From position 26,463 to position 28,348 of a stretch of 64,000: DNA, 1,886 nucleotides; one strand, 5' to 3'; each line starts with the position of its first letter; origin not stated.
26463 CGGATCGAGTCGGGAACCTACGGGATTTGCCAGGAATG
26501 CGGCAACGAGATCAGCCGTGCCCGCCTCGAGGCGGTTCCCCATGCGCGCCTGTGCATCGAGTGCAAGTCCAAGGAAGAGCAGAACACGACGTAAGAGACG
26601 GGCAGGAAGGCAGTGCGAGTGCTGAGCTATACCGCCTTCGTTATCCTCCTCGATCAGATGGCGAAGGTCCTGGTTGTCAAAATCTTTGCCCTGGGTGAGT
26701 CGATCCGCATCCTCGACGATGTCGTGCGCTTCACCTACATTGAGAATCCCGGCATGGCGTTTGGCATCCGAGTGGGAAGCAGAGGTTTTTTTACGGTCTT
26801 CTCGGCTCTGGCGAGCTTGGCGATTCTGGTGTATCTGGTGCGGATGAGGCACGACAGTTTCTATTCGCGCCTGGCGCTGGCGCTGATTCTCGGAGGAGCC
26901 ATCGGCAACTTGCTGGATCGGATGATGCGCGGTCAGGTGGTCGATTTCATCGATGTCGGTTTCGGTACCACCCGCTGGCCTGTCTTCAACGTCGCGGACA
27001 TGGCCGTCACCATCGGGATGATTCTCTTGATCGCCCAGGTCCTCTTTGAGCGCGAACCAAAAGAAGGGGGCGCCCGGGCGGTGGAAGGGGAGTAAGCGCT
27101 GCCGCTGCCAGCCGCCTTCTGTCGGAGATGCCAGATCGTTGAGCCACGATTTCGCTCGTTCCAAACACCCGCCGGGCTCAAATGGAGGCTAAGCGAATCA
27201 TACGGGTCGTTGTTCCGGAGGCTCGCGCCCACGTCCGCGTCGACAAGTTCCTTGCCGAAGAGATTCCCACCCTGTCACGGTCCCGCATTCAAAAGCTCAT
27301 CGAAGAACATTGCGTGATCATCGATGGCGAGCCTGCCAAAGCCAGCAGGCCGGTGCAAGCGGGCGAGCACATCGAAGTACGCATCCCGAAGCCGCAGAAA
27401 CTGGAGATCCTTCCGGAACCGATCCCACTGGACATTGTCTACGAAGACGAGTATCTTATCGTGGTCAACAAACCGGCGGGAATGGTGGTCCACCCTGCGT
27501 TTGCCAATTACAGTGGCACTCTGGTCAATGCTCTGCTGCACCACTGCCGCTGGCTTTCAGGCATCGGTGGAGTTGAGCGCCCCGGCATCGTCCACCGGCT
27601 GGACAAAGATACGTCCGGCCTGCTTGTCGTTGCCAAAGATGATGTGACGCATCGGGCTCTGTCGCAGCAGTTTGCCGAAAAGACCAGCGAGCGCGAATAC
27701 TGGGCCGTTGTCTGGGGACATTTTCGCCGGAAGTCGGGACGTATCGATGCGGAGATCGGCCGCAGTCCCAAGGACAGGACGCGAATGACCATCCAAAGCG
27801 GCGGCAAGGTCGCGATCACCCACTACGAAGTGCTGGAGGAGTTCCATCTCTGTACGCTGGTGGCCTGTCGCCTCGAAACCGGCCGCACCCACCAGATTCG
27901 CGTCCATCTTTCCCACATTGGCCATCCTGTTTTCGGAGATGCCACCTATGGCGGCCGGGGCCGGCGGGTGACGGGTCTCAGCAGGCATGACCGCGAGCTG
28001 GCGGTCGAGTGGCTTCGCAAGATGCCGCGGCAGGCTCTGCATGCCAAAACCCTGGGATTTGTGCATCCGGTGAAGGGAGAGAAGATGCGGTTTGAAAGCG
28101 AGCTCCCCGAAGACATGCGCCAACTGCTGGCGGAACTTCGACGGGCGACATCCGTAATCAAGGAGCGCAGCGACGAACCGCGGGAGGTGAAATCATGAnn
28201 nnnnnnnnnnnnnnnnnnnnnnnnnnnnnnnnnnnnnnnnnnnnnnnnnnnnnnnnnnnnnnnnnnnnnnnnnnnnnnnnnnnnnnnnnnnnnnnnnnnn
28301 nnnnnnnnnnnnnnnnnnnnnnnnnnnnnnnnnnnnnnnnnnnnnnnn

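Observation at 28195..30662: Beta-helix passenger fused to Omp85/TpsB-type barrel (type Vd-like autotransporter?) plus DUF4097 beta-helical lipoprotein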

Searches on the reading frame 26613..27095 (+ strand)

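Call 3: search_protein_families(library=pfam, proteins=[window:26613-27095:+], max_evalue=1)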
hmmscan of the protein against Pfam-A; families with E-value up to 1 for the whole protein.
window:26613-27095:+ (160 aa): 1 family
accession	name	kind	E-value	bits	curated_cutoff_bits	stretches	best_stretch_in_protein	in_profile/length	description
PF01252.23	Peptidase_A8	-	7.5e-42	143.3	25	1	7-145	2-142/142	Signal peptidase (SPase) II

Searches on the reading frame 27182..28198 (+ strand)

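Call 3: search_protein_families(library=pfam, proteins=[window:27182-28198:+], max_evalue=1)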
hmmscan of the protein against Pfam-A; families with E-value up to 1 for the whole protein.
window:27182-28198:+ (338 aa): 4 families
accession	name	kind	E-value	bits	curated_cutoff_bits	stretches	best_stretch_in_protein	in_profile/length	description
PF00849.27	PseudoU_synth_2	-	1.4e-37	129.7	26.8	1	91-245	1-152/152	RNA pseudouridylate synthase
PF01479.30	S4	-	2.7e-07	30.6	22.8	1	18-64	1-48/48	S4 domain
PF01509.24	TruB_N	-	0.069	14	27.3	1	130-195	5-66/149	TruB family pseudouridylate synthase (N terminal domain)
PF06353.17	DUF1062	-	0.087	14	23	1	10-46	95-130/135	Protein of unknown function (DUF1062)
